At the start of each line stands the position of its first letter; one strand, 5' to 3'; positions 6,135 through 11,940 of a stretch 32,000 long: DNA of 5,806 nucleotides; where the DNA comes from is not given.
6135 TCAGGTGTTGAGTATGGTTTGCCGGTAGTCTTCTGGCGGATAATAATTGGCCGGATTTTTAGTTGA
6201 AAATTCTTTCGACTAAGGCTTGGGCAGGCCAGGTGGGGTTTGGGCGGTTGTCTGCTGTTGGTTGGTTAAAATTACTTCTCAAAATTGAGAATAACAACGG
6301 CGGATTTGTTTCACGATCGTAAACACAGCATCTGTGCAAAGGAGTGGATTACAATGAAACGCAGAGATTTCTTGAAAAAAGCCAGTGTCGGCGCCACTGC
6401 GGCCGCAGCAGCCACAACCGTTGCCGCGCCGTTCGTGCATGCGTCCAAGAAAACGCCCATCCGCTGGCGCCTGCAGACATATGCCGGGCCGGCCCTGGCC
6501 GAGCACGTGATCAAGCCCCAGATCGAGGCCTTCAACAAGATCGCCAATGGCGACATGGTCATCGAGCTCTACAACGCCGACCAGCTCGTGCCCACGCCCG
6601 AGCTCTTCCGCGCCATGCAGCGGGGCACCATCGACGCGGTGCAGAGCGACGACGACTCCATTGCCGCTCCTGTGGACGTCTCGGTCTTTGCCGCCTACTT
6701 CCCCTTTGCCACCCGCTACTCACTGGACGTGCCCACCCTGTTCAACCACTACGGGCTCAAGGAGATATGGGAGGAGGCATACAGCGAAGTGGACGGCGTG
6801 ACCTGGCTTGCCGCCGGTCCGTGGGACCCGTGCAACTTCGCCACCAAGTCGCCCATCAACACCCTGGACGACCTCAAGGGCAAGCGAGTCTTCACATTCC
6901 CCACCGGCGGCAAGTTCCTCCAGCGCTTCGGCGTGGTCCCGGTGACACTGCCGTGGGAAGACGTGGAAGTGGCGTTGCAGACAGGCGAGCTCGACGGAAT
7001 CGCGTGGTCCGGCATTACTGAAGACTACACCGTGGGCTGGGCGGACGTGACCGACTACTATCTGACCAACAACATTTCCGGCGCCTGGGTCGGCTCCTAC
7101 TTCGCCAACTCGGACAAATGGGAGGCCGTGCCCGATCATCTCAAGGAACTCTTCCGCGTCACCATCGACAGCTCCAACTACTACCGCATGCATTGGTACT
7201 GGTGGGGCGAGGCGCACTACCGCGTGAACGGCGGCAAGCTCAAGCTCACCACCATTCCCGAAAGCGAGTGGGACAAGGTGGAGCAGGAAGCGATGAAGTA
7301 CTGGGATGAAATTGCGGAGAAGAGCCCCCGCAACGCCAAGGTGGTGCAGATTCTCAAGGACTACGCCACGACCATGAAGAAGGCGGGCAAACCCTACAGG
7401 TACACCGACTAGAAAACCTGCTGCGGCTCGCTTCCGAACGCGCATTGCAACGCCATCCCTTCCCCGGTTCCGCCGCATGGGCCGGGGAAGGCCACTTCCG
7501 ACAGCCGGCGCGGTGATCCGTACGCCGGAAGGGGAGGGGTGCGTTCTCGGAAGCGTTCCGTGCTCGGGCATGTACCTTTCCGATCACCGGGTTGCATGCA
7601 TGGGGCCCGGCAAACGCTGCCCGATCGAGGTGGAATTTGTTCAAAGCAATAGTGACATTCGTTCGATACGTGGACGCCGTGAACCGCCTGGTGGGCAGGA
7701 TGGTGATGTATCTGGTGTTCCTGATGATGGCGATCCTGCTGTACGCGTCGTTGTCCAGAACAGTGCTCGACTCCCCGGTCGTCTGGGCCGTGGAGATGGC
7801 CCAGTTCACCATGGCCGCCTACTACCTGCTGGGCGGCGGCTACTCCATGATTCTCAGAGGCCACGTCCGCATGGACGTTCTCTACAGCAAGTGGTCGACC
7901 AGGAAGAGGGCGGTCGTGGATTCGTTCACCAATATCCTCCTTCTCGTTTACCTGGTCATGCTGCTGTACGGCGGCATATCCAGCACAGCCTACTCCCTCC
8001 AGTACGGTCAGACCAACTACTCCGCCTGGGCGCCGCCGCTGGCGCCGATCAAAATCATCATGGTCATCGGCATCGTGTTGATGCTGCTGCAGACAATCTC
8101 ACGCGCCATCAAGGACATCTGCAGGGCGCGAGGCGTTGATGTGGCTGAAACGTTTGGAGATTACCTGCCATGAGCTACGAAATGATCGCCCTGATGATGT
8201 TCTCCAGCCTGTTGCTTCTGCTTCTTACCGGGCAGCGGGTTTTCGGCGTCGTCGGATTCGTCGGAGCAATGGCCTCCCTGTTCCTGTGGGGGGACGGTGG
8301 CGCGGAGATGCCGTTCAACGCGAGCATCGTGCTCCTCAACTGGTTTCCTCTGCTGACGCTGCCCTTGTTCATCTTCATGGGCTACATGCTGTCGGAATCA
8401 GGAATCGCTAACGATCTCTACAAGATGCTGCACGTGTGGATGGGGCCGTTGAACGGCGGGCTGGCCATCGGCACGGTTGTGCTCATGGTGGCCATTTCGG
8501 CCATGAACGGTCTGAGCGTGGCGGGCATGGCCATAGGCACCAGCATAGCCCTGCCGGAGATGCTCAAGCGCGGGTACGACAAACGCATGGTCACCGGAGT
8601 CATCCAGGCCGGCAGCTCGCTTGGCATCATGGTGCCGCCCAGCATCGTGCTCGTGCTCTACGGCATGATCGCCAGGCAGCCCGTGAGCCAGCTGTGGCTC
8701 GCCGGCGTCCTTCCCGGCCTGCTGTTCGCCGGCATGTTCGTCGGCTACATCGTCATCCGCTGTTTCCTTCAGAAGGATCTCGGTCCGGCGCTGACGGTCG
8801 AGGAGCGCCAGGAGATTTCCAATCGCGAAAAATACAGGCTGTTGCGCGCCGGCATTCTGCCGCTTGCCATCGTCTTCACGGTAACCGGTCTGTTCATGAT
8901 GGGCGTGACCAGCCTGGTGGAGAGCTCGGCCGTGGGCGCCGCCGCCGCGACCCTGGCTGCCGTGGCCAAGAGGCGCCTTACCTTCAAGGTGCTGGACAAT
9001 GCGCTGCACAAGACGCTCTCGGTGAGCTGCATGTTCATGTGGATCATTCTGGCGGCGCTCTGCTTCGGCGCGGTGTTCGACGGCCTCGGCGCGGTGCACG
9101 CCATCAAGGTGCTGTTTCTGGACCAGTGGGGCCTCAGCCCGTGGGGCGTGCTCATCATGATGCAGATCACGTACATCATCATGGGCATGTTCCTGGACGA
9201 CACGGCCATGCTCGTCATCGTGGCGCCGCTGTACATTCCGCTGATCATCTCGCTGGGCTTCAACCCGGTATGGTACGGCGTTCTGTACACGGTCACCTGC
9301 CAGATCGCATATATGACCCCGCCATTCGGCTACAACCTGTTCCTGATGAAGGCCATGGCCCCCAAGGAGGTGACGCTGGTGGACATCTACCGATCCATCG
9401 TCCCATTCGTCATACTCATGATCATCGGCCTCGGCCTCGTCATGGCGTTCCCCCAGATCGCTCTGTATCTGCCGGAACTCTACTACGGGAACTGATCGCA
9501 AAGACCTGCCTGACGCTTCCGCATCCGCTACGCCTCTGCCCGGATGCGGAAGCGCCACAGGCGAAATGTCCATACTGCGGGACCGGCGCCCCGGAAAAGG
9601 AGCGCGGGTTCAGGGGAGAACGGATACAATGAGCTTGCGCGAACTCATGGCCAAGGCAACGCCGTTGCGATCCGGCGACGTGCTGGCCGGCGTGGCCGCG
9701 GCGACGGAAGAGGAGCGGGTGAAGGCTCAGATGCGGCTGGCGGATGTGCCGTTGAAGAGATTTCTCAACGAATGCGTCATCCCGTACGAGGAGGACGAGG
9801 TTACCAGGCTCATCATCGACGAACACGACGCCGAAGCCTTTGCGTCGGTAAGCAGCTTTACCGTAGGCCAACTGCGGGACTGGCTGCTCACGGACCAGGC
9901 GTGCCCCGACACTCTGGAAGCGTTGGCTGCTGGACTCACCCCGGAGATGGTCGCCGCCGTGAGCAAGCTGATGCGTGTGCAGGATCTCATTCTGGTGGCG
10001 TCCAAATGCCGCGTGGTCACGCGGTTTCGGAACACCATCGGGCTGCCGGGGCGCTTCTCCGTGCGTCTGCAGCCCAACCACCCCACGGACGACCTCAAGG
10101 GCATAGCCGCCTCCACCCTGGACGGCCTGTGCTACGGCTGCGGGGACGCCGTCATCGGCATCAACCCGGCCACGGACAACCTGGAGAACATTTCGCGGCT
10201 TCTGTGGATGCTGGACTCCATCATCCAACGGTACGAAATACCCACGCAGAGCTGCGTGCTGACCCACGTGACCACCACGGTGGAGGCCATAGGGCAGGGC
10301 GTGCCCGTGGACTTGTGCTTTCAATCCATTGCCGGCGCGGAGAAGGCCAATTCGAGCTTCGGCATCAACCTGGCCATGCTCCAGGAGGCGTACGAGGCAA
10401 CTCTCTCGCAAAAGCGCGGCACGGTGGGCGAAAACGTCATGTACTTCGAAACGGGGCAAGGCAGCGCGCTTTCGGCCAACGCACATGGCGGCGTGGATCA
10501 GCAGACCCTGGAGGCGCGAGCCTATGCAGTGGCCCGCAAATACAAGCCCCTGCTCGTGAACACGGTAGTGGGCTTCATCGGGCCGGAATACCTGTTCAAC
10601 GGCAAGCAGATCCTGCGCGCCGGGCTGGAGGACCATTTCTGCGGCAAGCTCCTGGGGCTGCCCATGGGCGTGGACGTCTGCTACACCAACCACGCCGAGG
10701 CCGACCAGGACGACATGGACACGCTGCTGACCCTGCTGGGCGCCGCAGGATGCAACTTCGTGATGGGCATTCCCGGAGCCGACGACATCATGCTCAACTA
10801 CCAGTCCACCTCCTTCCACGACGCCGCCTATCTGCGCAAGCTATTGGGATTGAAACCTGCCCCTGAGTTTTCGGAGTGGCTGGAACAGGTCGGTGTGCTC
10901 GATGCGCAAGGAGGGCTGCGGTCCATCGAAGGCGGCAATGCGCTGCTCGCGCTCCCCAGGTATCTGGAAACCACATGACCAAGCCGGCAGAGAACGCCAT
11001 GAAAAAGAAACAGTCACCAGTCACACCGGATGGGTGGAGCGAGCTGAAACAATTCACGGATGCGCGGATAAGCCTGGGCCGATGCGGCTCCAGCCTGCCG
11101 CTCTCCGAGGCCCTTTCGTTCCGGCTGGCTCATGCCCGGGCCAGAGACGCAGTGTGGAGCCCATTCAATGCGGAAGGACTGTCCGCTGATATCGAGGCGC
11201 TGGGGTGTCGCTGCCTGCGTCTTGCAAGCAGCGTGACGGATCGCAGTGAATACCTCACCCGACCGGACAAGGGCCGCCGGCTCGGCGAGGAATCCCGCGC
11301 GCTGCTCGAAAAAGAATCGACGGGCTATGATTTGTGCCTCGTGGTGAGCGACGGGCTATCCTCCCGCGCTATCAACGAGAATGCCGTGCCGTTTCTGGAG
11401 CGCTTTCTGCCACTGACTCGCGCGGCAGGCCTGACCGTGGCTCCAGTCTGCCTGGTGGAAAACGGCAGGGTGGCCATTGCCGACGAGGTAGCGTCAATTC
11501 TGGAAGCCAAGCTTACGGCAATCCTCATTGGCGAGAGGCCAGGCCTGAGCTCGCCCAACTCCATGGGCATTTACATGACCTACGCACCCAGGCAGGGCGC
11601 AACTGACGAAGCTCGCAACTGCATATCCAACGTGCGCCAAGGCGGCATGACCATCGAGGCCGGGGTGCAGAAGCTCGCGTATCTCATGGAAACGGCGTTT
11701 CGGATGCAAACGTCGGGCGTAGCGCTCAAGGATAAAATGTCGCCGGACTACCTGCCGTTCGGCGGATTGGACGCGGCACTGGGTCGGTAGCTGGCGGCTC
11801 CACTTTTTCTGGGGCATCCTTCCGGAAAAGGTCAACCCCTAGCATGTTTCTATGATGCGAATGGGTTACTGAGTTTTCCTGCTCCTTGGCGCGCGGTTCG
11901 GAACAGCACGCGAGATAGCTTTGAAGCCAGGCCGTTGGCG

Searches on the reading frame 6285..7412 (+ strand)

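Call 35: search_protein_families(library=pfam, proteins=[window:6285-7412:+], max_evalue=0.00001)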
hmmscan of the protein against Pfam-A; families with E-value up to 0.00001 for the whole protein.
window:6285-7412:+ (375 aa): 1 family
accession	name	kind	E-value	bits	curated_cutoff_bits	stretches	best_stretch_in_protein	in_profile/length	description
PF03480.18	DctP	-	6.1e-20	72.1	23.4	1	82-346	21-285/286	Bacterial extracellular solute-binding protein, family 7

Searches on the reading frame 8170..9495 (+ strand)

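Call 35: search_protein_families(library=pfam, proteins=[window:8170-9495:+], max_evalue=0.00001)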
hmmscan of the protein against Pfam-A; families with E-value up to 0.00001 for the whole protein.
window:8170-9495:+ (441 aa): 1 family
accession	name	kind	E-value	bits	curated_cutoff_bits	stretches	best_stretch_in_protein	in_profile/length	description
PF06808.19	DctM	-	1.3e-66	225.6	23.8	1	13-430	3-413/413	Tripartite ATP-independent periplasmic transporter, DctM component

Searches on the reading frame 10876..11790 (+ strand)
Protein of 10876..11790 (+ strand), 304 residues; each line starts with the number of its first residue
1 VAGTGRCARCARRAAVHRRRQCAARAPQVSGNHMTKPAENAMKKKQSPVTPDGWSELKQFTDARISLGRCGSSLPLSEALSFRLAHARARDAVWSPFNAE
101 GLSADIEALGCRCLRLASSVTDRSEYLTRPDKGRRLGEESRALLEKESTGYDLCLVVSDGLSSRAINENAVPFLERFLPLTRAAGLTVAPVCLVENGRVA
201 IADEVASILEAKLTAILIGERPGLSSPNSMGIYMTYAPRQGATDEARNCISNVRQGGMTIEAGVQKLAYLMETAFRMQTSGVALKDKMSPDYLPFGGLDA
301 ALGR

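Call 36: search_protein_families(library=pfam, proteins=[window:10876-11790:+], max_evalue=0.00001)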
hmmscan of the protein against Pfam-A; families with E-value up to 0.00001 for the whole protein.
window:10876-11790:+ (304 aa): 1 family
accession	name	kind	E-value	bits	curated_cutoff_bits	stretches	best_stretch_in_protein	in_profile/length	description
PF05985.16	EutC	-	2.4e-89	299.1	25.8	1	52-285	2-235/235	Ethanolamine ammonia-lyase light chain (EutC)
